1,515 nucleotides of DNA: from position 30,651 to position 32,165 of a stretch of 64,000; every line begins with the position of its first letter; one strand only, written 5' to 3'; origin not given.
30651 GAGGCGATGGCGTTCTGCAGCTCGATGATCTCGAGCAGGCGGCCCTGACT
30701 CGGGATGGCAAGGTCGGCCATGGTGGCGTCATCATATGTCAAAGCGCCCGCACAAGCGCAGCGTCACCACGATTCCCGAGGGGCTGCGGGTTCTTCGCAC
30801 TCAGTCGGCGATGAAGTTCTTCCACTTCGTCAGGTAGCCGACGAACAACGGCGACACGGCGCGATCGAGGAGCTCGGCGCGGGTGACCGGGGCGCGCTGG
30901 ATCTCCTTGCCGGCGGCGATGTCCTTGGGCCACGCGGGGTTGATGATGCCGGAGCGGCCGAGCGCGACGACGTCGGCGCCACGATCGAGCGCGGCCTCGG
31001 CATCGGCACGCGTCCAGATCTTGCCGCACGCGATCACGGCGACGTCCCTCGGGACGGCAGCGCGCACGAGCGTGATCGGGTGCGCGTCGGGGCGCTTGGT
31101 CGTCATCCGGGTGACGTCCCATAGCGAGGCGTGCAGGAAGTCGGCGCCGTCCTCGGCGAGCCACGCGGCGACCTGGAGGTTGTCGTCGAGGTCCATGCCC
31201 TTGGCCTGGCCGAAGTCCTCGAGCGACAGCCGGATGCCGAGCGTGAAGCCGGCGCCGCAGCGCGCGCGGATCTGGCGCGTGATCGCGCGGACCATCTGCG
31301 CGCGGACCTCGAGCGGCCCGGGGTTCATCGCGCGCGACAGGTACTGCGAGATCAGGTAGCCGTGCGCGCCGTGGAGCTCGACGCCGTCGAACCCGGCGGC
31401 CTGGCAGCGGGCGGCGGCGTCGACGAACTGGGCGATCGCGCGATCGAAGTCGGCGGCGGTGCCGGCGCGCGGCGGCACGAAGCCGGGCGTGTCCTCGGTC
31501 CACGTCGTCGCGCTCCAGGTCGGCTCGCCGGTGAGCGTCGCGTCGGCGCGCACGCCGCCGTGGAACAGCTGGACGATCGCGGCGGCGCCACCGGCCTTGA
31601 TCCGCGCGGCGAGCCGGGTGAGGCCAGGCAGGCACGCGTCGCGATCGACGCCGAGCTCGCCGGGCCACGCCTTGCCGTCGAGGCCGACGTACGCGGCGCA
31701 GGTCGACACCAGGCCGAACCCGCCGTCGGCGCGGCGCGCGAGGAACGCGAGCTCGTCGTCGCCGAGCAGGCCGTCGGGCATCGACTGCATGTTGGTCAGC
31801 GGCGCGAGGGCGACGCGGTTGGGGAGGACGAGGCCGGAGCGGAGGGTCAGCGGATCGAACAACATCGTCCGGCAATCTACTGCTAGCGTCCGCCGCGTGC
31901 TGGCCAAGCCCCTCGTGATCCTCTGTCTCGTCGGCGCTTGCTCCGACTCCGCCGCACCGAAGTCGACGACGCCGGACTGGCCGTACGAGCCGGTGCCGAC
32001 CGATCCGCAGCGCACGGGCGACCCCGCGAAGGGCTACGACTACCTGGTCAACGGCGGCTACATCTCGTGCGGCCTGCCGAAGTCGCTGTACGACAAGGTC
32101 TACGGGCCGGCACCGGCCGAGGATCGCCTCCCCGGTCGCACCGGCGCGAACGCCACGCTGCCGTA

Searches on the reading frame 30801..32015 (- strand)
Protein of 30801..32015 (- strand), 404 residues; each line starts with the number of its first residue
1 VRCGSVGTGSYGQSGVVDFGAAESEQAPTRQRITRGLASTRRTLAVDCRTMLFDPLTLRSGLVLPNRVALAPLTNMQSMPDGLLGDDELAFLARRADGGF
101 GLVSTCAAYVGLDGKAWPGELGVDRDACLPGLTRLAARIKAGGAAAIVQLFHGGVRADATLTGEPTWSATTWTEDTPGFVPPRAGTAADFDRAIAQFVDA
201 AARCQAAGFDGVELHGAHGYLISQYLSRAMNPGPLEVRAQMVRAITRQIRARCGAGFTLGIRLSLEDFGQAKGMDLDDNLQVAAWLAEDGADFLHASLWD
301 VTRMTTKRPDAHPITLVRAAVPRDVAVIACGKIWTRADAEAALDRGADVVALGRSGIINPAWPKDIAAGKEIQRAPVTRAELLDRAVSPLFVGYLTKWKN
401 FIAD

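Call 76: search_protein_families(library=pfam, proteins=[window:30801-32015:-], max_evalue=0.0001)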
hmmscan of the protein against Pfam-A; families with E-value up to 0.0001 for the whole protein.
window:30801-32015:- (404 aa): 2 families
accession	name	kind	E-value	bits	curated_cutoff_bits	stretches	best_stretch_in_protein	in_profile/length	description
PF00724.26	Oxidored_FMN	-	2.9e-44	152.2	27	1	52-370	2-339/342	NADH:flavin oxidoreductase / NADH oxidase family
PF01207.24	Dus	-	2.2e-05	24.1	20.4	1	241-364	109-225/311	Dihydrouridine synthase (Dus)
